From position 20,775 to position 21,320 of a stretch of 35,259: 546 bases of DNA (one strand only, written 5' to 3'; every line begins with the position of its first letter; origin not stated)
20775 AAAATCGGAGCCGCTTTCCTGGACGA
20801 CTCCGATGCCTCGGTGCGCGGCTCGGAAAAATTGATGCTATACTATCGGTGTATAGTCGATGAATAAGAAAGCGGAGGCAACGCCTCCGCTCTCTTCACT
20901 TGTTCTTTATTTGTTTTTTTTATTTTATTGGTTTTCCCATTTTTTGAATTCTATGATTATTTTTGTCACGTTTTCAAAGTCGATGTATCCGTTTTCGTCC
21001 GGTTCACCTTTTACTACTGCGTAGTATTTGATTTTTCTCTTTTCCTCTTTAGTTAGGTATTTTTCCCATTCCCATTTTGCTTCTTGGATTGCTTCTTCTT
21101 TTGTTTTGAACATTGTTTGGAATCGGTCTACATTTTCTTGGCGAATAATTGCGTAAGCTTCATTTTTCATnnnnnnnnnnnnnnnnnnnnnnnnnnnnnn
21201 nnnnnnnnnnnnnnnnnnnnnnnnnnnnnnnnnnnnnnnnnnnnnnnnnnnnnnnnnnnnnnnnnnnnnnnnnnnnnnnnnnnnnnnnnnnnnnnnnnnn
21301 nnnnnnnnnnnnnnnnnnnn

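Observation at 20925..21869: attP-proximal three-gene operon under a perfect consensus promoter with an 18-bp palindromic operator: candidate tripartite toxin-antitoxin or defence moron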

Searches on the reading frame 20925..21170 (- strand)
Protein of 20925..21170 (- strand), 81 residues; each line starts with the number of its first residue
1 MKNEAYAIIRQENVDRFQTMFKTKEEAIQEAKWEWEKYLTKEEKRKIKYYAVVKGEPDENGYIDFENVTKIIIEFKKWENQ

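Call 6: search_protein_families(library=pfam, proteins=[window:20925-21170:-], max_evalue=1)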
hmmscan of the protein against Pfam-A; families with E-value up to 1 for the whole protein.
window:20925-21170:- (81 aa): 0 families

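Call 7: search_protein_families(library=phrogs, proteins=[window:20925-21170:-], max_evalue=1)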
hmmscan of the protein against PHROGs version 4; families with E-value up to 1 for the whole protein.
window:20925-21170:- (81 aa): 5 families
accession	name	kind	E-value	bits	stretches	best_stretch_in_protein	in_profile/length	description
phrog_1672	-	unknown function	0.00018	22.2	1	4-68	30-90/168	-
phrog_36596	-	unknown function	0.022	16.3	1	44-78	4-38/92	-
phrog_13470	-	DNA, RNA and nucleotide metabolism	0.14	13.3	1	9-42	113-146/152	HNH endonuclease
phrog_17690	-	unknown function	0.19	12.6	1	12-43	83-115/127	-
phrog_18226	-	unknown function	0.25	12.5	1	51-69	10-28/58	-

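Call 8: search_protein_families(library=padloc, proteins=[window:20925-21170:-], max_evalue=1)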
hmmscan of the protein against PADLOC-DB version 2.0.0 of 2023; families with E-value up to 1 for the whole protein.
window:20925-21170:- (81 aa): 0 families

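Call 9: search_protein_families(library=ncbifam, proteins=[window:20925-21170:-], max_evalue=1)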
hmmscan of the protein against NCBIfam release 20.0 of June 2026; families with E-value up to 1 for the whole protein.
window:20925-21170:- (81 aa): 2 families
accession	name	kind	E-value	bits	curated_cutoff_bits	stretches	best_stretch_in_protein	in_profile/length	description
NF008251.0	PRK11027.1-1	equivalog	0.019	15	181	1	13-67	56-109/112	hypothetical protein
TIGR03090.1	SASP_tlp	equivalog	0.026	15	72.9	1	10-48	6-46/70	small acid-soluble spore protein Tlp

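Call 13: find_homologous_proteins(query=window:20925-21170:-)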
Query window:20925-21170:- (81 aa): 9 proteins with E <= 0.001 among 9 candidates.
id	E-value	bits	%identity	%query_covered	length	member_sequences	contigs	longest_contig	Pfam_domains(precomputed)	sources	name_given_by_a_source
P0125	1.7e-42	160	95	100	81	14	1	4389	-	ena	-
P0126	8.6e-37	142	90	100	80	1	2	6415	-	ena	-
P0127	1.0e-36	142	93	90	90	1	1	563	-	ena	-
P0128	9.2e-35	136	83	100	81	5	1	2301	-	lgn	-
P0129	7.2e-34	133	84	100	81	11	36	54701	-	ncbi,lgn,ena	-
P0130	2.3e-28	115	74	99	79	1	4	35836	-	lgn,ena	-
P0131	2.9e-25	105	64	99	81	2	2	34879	-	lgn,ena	-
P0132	4.3e-20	89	61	99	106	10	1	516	-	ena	-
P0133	3.6e-7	48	77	43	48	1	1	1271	-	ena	-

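Call 18: find_encoding_contigs(protein=P0129, flank=5000, max_places=6)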
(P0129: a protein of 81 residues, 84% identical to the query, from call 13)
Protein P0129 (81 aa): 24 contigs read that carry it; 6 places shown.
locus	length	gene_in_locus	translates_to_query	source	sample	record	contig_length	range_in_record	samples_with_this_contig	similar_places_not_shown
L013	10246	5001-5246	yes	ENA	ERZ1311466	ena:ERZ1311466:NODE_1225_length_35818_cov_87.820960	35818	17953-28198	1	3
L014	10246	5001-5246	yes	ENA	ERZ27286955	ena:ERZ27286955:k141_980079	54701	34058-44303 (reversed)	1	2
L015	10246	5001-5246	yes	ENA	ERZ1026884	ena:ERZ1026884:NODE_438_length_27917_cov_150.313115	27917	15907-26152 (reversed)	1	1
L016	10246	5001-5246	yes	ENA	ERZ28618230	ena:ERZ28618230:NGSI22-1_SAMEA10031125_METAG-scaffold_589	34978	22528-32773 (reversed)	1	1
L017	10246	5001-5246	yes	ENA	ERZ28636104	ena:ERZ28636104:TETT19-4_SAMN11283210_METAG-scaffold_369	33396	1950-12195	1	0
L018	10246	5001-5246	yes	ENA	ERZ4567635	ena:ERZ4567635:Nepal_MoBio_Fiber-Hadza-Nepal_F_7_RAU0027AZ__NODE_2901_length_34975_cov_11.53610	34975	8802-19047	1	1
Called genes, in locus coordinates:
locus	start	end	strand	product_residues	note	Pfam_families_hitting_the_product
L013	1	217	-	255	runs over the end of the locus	PF04404:ERF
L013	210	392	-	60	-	-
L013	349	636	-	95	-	-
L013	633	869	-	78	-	-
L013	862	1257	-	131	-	-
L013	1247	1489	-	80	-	-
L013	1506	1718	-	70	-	-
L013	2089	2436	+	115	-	PF01381:HTH_3, PF13443:HTH_26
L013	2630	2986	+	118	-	-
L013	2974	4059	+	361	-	PF00589:Phage_integrase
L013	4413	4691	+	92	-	-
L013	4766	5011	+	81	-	-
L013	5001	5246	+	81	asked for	-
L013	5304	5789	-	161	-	PF25223:DUF7841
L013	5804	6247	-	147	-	-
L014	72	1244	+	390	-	PF01408:GFO_IDH_MocA, PF22725:GFO_IDH_MocA_C3, PF02894:GFO_IDH_MocA_C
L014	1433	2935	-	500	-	-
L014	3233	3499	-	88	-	PF01649:Ribosomal_S20p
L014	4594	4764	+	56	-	-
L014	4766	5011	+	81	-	-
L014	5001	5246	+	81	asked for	-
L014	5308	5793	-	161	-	PF25223:DUF7841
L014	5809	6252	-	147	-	PF18573:BclA_C (weak)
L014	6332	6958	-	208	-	-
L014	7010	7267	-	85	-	-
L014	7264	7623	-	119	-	-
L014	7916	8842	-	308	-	-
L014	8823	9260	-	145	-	-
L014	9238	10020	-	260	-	-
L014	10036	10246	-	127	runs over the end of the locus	-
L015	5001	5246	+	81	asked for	-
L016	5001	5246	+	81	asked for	-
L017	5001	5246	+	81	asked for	-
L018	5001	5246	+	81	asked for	-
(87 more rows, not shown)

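Call 27: search_solved_structures(query=window:20925-21170:-, max_evalue=10, show_alignments=2)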
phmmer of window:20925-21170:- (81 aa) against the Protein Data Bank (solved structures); distinct sequences matched with E-value up to 10: 4.
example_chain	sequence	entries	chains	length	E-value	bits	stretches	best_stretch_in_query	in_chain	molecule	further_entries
6fgo_E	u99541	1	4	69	0.6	13.7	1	41-78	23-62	Z-Ca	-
9f5x_L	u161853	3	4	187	0.92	13.1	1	12-47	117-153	NADH dehydrogenase [ubiquinone] iron-sulfur protein 4, mitochondrial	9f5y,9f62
7pzy_5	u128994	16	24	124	1.3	12.7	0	40-77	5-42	Ribosomal 60S subunit protein L22B | 60S ribosomal protein L22-B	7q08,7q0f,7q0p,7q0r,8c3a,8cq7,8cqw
5jol_A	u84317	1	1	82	1.5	12.4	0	43-69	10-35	Plastin-2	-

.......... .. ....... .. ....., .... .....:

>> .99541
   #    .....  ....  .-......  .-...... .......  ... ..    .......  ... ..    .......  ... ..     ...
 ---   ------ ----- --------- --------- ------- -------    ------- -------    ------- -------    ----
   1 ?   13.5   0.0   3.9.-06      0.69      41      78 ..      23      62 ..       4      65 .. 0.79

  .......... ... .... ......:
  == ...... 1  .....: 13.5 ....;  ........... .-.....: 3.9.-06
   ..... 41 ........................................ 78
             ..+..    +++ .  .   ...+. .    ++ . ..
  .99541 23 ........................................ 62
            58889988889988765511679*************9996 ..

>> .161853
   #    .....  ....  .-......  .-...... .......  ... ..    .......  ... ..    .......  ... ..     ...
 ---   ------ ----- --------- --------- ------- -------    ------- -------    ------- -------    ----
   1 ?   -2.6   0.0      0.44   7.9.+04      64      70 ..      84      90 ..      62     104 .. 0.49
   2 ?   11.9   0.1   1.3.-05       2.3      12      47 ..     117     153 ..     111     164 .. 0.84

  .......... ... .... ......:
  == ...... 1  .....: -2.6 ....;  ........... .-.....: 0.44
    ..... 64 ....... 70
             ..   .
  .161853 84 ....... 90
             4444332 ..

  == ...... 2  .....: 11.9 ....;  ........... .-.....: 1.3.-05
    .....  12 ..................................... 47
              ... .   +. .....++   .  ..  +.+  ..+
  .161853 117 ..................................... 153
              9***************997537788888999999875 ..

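Call 49: search_protein_representatives(alignment_id=A3)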
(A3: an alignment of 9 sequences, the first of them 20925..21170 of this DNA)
Query: 9 sequences, 81 profile positions. Proteins with E-value up to 0.001 (for the whole library): 59; up to 1e-10: 4; up to 1e-30: 2. The best 59 are listed.
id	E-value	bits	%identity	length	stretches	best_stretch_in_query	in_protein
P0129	8.8e-42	157.1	-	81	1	1-81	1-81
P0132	6.1e-36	138.4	-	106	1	1-80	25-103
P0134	2.9e-30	120.2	-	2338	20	46-64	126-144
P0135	4.3e-13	65.1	-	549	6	51-74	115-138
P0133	2.3e-10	56.4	-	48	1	1-36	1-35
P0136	3.2e-10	56.0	-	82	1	2-80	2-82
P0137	1.6e-09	53.7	-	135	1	4-69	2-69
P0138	2.8e-09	52.9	-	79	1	5-71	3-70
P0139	1.3e-08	50.8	-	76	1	5-65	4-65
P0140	3.7e-08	49.3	-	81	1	5-80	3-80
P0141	4.4e-08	49.1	-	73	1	5-71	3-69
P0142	6.3e-08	48.6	-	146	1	5-70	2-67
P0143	6.6e-08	48.5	-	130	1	5-66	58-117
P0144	1.1e-07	47.8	-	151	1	4-75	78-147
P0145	1.7e-07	47.2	-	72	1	6-70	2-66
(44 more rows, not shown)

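Call 51: search_protein_families(library=pfam, alignment_id=A4, max_evalue=0.01)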
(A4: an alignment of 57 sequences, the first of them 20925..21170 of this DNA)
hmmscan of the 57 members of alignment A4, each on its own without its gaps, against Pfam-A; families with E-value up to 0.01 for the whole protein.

A. member 1, window:20925-21170:- (81 aa): 0 families

B. families by the number of members that match (of 57 scanned): 6 families
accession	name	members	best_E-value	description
PF01381.28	HTH_3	1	1.1e-07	Helix-turn-helix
PF13560.12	HTH_31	1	7.6e-05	Helix-turn-helix domain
PF08917.16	ecTbetaR2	1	0.00031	Transforming growth factor beta receptor 2 ectodomain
PF20840.3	DUF5382_N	1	0.0014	Family of unknown function (DUF5382) N-terminal domain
PF22872.1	DUF7018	1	0.0054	Domain of unknown function (DUF7018)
PF16253.10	DUF4909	1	0.0073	Domain of unknown function (DUF4909)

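Call 52: search_protein_families(library=phrogs, alignment_id=A4, max_evalue=0.001)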
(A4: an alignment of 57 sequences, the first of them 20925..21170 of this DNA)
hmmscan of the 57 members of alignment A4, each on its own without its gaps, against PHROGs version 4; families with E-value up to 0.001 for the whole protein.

A. member 1, window:20925-21170:- (81 aa): 1 family
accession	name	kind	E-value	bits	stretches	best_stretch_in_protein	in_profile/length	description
phrog_1672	-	unknown function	0.00018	22.2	1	4-68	30-90/168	-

B. families by the number of members that match (of 57 scanned): 8 families
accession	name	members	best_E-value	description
phrog_1672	-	7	7.7e-05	-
phrog_4068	-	1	6.3e-12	-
phrog_2104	-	1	4.4e-10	-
phrog_25567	-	1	3.3e-07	-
phrog_8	-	1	4.5e-06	transcriptional regulator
phrog_3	-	1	1.1e-05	transcriptional repressor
phrog_21073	-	1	0.0005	-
phrog_27129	-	1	0.00075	-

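Call 61: predict_structure(alignment_id=A4)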
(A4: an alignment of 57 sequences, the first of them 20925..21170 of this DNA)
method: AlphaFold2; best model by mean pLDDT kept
length: 81 residues; sequences in the alignment: 57
mean_pLDDT: 91.7   pTM: 0.80
mean pLDDT of the five models: 91.7, 89.6, 89.0, 88.5, 87.4
residues with pLDDT >= 90: 67; 70-90: 10; 50-70: 3; < 50: 1
segments of 3 or more residues with pLDDT < 50: none
pLDDT, mean of each block of 10 residues (from residue 1): 85 92 97 96 94 94 91 89 50
secondary structure, 60 per line:
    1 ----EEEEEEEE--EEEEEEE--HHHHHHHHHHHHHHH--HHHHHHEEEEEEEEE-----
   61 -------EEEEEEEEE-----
elements in order: E5-12 E15-21 H24-38 H41-46 E47-55 E68-76

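Call 64: fold_search(model_id=the predicted structure, library=pdb)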
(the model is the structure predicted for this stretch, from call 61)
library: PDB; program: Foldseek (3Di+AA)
matches with E <= 10: 126; with E <= 0.001: 0
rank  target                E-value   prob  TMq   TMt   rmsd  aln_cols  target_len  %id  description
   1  5k36_D                9.8e-01  0.16  0.28  0.13   6.4        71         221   10  Structure of an eleven component nuclear RNA exosome complex bound to RNA (released 2016-11-02)
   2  4ky3_A                1.2e+00  0.44  0.40  0.23   3.4        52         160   17  Three-dimensional Structure of the orthorhombic crystal of computationally designed insertion domain , Northeast Struc (released 2013-06-19)
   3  4xk8_d                1.3e+00  0.35  0.48  0.30   7.1        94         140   16  Crystal structure of plant photosystem I-LHCI super-complex at 2.8 angstrom resolution (released 2015-06-10)
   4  9grx_d                1.3e+00  0.23  0.40  0.25   9.1        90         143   14  NDH-PSI-LHCI supercomplex from S. oleracea (released 2025-02-12)
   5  1qys                  1.4e+00  0.35  0.39  0.35   3.7        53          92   17  Crystal structure of Top7: A computationally designed protein with a novel fold (released 2003-11-25)
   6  9ezv_B                1.5e+00  0.15  0.38  0.27  11.2       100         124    9  Structure of the single-domain antibody VHH_h2 in complex with human Vsig4 (released 2025-10-29)
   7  7dkz_D                1.7e+00  0.33  0.41  0.25   5.8        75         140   17  Structure of plant photosystem I-light harvesting complex I supercomplex (released 2021-03-31)
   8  6sg9_DB               1.7e+00  0.06  0.27  0.06  10.6        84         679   11  Head domain of the mt-SSU assemblosome from Trypanosoma brucei (released 2019-09-18)
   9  5c0w_D                1.8e+00  0.15  0.30  0.14   5.6        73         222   11  Structure of a 12-subunit nuclear exosome complex bound to single-stranded RNA substrates (released 2015-07-29)
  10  9ezi_B                2.0e+00  0.14  0.38  0.28  11.1        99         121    8  Structure of single-domain antibody VHH_h5 in complex with human Vsig4 (released 2025-10-29)
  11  4ifd_D                2.1e+00  0.14  0.30  0.14   5.6        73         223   11  Crystal structure of an 11-subunit eukaryotic exosome complex bound to RNA (released 2013-02-06)
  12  9ezu_B                2.2e+00  0.12  0.38  0.26  11.2       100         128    8  Structure of the single-domain antibody VHH_h1 in complex with human Vsig4 (released 2025-10-29)
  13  8cyc_D                2.2e+00  0.09  0.36  0.26  11.0       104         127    7  SARS-CoV-2 Spike protein in complex with a pan-sarbecovirus nanobody 2-34 (released 2022-07-06)
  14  5jea_D                2.3e+00  0.13  0.30  0.14   5.6        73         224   11  Structure of a cytoplasmic 11-subunit RNA exosome complex including Ski7, bound to RNA (released 2016-07-13)
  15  6weo_3                2.5e+00  0.09  0.33  0.16   7.8        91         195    6  IL-22 Signaling Complex with IL-22R1 and IL-10Rbeta (released 2021-04-28)
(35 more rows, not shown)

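Call 68: list_cluster_members(proteins=[P0129, P0019, P0026, P0040, P0060, P0089, P0027])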
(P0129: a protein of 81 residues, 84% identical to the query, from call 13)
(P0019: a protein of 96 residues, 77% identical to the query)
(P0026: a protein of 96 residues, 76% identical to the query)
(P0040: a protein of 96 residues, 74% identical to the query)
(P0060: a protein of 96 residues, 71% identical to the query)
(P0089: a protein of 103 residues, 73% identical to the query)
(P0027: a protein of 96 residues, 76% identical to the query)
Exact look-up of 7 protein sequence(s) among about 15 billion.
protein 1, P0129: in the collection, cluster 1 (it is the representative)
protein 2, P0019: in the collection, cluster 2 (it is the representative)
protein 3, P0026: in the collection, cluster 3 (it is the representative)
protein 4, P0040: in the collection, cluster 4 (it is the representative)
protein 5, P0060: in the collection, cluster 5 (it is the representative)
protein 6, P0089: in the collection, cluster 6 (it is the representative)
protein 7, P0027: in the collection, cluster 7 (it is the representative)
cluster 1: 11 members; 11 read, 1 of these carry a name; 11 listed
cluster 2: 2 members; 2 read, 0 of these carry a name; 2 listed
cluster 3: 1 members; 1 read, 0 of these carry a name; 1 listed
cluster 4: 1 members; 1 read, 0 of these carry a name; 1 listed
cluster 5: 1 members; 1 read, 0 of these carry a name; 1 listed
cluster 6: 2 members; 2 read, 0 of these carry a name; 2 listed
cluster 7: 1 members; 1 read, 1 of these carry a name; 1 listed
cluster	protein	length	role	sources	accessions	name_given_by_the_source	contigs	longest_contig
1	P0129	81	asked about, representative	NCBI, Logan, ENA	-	-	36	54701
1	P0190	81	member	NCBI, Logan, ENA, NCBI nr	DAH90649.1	MAG TPA: hypothetical protein [Caudoviricetes sp.]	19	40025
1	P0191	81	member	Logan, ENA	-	-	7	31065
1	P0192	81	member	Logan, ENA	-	-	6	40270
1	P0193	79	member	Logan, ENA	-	-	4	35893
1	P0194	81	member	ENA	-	-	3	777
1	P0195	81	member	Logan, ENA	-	-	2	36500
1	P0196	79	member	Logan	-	-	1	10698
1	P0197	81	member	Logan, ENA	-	-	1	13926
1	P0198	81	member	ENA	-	-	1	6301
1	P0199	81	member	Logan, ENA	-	-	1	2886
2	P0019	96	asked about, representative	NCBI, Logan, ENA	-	-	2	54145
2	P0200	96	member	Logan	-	-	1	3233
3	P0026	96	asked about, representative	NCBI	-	-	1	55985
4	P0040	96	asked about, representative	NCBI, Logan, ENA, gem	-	-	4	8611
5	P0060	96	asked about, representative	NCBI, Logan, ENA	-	-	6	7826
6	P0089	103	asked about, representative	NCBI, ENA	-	-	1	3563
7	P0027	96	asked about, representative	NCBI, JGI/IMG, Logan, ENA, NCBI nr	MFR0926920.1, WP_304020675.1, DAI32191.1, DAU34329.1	MAG: hypothetical protein ACLSGD_07785 [Ruminococcus sp.] | hypothetical protein | hypothetical protein [Ruminococcus bromii]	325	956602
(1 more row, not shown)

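Call 70: find_encoding_contigs(protein=P0136, flank=4000, max_places=4)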
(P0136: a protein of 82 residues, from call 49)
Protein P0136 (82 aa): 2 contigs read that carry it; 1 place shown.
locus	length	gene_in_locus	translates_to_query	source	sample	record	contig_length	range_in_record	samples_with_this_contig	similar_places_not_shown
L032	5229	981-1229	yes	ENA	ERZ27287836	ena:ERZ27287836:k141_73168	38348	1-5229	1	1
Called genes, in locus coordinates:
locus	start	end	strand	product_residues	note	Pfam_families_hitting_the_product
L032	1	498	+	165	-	?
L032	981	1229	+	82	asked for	-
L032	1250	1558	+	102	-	-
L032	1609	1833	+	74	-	-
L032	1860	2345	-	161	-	PF25223:DUF7841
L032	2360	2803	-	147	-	-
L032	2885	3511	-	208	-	-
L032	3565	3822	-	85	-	-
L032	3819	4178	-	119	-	-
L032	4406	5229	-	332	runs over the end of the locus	-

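Call 71: find_encoding_contigs(protein=P0141, flank=3500, max_places=4)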
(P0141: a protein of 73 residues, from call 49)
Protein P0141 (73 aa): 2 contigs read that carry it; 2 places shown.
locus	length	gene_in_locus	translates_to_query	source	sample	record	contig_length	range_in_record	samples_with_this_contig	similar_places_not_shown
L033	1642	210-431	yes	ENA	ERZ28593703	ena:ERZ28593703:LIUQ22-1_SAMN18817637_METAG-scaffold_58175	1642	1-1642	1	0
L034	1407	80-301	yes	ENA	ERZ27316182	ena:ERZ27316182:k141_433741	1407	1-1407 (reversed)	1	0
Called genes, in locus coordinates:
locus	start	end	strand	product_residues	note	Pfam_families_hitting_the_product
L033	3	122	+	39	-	?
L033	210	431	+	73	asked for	-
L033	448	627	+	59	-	PF01381:HTH_3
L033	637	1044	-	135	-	-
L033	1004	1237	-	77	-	-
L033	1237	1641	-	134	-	?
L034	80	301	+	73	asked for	-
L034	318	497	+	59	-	PF01381:HTH_3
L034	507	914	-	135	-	-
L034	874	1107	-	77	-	-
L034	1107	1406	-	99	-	?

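Call 72: find_encoding_contigs(protein=P0138, flank=3500, max_places=4)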
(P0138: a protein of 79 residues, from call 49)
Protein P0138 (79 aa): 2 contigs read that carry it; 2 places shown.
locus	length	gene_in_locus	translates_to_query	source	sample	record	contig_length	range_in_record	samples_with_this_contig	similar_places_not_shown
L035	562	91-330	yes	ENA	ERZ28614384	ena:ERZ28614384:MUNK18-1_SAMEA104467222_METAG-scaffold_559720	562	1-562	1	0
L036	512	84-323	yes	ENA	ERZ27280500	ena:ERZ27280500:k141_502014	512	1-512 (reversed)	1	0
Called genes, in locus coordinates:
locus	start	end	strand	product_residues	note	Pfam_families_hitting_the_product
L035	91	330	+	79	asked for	-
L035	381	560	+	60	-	?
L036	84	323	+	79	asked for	-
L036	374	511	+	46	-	?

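Call 78: search_dna_similar(query=window:20925-21170:-, collection=phages, mode=protein, max_evalue=0.01, max_rows=15)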
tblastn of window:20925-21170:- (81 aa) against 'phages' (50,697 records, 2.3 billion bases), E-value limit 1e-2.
No match.
